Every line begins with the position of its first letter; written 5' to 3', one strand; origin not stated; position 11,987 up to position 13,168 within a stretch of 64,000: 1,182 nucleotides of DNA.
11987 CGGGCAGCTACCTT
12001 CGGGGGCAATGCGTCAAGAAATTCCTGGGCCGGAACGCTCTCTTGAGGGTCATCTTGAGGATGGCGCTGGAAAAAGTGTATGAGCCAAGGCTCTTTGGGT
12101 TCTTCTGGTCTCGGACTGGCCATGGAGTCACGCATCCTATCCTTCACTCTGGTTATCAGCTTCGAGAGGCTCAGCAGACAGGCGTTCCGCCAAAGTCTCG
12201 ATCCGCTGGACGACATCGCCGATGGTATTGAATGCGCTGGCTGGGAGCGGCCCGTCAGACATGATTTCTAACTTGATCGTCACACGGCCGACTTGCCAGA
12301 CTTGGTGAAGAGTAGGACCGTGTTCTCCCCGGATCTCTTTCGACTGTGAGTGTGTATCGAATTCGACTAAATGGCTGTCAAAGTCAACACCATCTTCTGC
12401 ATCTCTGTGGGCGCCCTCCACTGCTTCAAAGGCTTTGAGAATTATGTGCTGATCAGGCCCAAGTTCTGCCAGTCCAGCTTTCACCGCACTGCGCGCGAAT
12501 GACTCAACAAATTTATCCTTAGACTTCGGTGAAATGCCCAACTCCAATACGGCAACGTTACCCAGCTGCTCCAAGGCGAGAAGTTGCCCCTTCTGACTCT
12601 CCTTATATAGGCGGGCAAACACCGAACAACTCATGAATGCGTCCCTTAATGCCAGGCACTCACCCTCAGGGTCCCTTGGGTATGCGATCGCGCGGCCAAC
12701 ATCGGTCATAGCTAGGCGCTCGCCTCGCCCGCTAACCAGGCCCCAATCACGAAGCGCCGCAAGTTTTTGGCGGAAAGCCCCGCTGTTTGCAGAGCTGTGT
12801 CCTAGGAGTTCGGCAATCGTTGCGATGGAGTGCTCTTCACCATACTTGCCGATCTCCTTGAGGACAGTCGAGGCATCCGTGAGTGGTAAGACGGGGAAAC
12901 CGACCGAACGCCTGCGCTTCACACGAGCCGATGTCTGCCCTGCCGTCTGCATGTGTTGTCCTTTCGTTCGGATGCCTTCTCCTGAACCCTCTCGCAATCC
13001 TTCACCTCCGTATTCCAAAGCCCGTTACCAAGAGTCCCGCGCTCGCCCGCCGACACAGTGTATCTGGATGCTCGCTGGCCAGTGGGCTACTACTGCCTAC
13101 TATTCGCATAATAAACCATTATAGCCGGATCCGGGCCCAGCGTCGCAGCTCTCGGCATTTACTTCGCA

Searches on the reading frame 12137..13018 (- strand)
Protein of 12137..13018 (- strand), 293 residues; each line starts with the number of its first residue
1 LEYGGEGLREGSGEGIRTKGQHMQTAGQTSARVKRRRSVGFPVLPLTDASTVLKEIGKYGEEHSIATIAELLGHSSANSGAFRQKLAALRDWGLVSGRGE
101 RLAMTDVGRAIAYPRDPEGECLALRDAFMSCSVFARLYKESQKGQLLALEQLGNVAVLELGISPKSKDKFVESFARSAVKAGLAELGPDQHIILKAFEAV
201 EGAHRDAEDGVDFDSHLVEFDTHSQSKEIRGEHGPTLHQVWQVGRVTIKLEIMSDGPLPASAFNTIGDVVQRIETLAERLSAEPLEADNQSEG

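Call 3: search_protein_families(library=pfam, proteins=[window:12137-13018:-], max_evalue=0.1)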
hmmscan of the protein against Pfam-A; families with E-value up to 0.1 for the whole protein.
window:12137-13018:- (293 aa): 1 family
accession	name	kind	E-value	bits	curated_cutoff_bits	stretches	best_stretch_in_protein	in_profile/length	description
PF07820.17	TraC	-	0.00022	22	27.7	1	171-210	26-65/88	TraC-like protein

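Call 17: search_protein_families(library=ncbifam, proteins=[window:12137-13018:-], max_evalue=0.1)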
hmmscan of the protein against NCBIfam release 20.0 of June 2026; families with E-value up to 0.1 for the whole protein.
window:12137-13018:- (293 aa): 1 family
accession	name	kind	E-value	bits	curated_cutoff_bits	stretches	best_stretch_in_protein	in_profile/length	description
NF043004.1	CjTranTraC_Agrob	equivalog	0.068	13.9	120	0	173-212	29-68/98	conjugal transfer protein TraC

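Call 45: find_encoding_contigs(protein=window:12137-12955:-, flank=4000, max_places=6)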
Protein window:12137-12955:- (272 aa): no gene with exactly this product is on record in the collection.

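Call 48: search_protein_families(library=padloc, proteins=[window:12137-13018:-], max_evalue=0.01)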
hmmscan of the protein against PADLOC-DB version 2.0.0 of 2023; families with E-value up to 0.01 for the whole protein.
window:12137-13018:- (293 aa): 1 family
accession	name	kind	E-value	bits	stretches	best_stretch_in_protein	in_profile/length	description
PDLC01268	CasR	-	0.003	15.5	1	48-107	125-179/179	"CAS-I,CAS-II,CAS-III,CAS-IV,CAS-V,CAS-VI; associated_signaling"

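Call 91: search_protein_families(library=pfam, alignment_id=A4, max_evalue=0.05)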
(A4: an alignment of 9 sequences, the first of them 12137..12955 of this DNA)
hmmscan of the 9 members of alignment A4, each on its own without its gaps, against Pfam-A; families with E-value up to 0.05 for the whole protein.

A. member 1, window:12137-12955:- (272 aa): 1 family
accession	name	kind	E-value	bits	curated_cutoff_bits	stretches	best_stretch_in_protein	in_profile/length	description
PF07820.17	TraC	-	0.00021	22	27.7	1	150-189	26-65/88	TraC-like protein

B. families by the number of members that match (of 9 scanned): 1 family
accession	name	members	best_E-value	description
PF07820.17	TraC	1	0.00021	TraC-like protein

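Call 92: search_solved_structures(query=A4, max_evalue=1)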
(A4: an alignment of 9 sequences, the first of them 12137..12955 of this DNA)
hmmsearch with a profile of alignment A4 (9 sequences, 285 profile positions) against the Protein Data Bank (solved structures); distinct sequences matched with E-value up to 1: 0.
